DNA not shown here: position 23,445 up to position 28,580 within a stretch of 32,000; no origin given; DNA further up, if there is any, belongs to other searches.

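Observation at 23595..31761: Candidate novel outer-surface electron-transfer module: NHL-propeller/Ig/dockerin-like protein, small lipoprotein and a ~41-heme cytochrome in one operon, without a porin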

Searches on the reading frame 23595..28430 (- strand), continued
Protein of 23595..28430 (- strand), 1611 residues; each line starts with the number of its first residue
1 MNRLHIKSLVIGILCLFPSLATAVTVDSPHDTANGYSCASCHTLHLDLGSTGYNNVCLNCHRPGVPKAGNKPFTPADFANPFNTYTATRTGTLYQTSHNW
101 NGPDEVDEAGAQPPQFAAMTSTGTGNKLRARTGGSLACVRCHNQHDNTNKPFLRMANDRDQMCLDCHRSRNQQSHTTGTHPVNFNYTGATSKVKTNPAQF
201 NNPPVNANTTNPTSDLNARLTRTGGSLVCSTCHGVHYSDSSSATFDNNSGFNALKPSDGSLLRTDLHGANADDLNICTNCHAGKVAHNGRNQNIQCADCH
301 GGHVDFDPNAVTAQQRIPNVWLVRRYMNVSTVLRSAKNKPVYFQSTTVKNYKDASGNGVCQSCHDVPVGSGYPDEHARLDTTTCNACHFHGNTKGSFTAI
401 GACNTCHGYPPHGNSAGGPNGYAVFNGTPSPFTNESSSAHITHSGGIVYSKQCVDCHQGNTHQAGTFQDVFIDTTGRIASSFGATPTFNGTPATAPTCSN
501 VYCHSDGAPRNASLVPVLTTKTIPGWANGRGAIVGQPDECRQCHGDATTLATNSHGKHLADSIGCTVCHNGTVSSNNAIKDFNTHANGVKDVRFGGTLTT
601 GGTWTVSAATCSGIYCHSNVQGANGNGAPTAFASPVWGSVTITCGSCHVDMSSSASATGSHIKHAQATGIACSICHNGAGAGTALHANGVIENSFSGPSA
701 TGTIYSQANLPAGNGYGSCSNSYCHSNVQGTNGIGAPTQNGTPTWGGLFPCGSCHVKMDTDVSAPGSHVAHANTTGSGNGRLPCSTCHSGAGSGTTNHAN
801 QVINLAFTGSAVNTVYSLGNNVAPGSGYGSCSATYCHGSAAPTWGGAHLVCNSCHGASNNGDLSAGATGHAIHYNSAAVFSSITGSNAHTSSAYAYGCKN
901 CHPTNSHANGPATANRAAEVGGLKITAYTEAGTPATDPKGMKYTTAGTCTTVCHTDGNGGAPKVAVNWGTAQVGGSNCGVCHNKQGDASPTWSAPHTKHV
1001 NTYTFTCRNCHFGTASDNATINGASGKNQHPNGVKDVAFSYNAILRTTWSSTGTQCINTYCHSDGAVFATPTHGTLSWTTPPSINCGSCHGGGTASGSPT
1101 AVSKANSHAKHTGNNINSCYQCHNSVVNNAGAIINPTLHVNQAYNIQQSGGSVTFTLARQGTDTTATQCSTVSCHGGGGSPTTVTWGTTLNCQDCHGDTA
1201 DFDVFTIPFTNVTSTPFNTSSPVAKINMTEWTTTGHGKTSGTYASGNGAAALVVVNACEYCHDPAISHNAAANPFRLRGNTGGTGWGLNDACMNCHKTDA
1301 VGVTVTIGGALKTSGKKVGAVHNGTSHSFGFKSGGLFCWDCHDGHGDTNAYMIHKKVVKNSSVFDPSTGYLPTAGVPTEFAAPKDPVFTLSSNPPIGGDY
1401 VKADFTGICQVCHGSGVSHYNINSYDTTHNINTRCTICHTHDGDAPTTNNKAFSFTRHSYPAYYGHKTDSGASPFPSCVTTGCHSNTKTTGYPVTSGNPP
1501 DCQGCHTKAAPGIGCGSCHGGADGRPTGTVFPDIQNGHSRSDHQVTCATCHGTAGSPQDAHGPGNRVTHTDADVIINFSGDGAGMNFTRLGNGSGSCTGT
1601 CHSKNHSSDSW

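Call 12: find_encoding_contigs(protein=P0089, flank=10000, max_places=2)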
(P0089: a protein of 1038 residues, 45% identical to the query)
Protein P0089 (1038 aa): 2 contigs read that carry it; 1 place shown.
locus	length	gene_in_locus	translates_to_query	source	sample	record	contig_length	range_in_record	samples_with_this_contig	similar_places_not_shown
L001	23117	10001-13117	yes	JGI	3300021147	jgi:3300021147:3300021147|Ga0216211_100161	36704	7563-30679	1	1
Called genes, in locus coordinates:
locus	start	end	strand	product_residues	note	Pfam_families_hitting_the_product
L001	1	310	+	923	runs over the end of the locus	PF01436:NHL (faint), PF17170:DUF5128 (faint), PF17936:Big_6, PF19077:Big_13 (faint), PF27332:TP_0781 (faint), PF13750:Big_3_3 (faint), PF09136:Glucodextran_B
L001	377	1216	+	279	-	PF22113:Mtrc-MtrF_II-IV_dom (faint), PF14522:Cytochrome_C7 (faint), PF09699:Paired_CXXCH_1 (faint)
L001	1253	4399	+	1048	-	PF09699:Paired_CXXCH_1 (faint), PF14522:Cytochrome_C7 (faint), PF14537:Cytochrom_c3_2 (faint), PF22113:Mtrc-MtrF_II-IV_dom (weak), PF09698:GSu_C4xC__C2xCH (weak)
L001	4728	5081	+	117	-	-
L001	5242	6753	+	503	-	PF02310:B12-binding, PF04055:Radical_SAM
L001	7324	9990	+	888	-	PF01436:NHL (faint), PF08450:SGL (faint), PF17170:DUF5128 (faint), PF19077:Big_13 (faint), PF22768:SPP1_Dit (faint), PF09136:Glucodextran_B, PF17936:Big_6 (weak)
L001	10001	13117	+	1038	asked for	PF14522:Cytochrome_C7 (faint), PF14537:Cytochrom_c3_2 (faint), PF22113:Mtrc-MtrF_II-IV_dom (faint), PF09699:Paired_CXXCH_1 (weak), PF09698:GSu_C4xC__C2xCH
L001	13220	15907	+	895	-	PF02085:Cytochrom_CIII (faint), PF14522:Cytochrome_C7 (faint), PF14537:Cytochrom_c3_2 (faint), PF09698:GSu_C4xC__C2xCH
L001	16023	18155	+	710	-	PF14522:Cytochrome_C7 (faint), PF14537:Cytochrom_c3_2 (faint), PF09698:GSu_C4xC__C2xCH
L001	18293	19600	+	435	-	PF05140:ResB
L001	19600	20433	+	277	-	PF01578:Cytochrom_C_asm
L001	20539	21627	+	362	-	PF00180:Iso_dh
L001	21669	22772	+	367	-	PF01118:Semialdhyde_dh, PF02774:Semialdhyde_dhC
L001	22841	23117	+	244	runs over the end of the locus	PF01416:PseudoU_synth_1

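Call 29: search_solved_structures(query=window:23595-28430:-, max_evalue=0.01)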
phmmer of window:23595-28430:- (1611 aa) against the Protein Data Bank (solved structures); distinct sequences matched with E-value up to 0.01: 1.
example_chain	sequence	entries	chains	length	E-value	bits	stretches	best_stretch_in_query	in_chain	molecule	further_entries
7tfs_A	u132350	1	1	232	5.7e-05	23.9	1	109-168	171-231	Cytochrome c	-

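Call 58: list_cluster_members(proteins=[window:23595-28430:-, window:28497-29003:-, window:29041-31761:-, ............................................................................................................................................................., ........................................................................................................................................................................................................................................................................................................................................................])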
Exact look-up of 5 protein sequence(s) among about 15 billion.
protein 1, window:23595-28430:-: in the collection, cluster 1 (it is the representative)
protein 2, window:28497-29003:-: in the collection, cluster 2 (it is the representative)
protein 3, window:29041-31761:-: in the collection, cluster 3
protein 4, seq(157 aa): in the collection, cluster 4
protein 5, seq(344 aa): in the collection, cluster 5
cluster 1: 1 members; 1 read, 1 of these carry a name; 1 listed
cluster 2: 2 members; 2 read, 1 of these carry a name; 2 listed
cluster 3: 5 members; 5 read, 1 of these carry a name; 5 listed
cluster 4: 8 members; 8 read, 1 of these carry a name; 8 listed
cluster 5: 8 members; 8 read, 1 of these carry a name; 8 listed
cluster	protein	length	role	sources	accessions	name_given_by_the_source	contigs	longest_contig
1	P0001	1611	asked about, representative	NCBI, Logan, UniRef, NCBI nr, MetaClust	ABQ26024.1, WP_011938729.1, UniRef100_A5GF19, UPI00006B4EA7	CxxxxCH/CxxCH domain c-type cytochrome [Geotalea uraniireducens] | Cytochrome C family protein n=1 Tax=Geotalea uraniireducens (strain Rf4) TaxID=351605 ... | CxxxxCH/CxxCH domain-containing protein [Geotalea uraniireducens]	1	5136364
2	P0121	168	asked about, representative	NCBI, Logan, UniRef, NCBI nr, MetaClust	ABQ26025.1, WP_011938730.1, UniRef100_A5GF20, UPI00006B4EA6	hypothetical protein [Geotalea uraniireducens] | Uncharacterized protein n=1 Tax=Geotalea uraniireducens (strain Rf4) TaxID=351605 ... | status=active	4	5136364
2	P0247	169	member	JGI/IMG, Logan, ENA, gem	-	-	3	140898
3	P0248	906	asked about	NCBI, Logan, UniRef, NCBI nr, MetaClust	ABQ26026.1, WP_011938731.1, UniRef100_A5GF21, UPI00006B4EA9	Ig-like domain-containing protein [Geotalea uraniireducens] | NHL repeat containing protein n=1 Tax=Geotalea uraniireducens (strain Rf4) TaxID=351605 ... | status=active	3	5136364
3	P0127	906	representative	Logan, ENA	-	-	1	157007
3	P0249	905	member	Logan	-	-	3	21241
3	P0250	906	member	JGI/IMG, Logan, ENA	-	-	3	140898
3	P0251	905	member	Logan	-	-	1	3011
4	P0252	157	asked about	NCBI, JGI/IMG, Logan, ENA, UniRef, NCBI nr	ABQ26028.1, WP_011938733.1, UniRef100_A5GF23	hypothetical protein [Geotalea uraniireducens] | Uncharacterized protein n=1 Tax=Geotalea uraniireducens (strain Rf4) TaxID=351605 ...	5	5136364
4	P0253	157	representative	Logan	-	-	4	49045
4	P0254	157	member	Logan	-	-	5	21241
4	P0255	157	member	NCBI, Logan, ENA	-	-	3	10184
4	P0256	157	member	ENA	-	-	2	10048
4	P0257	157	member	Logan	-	-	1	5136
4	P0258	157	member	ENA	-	-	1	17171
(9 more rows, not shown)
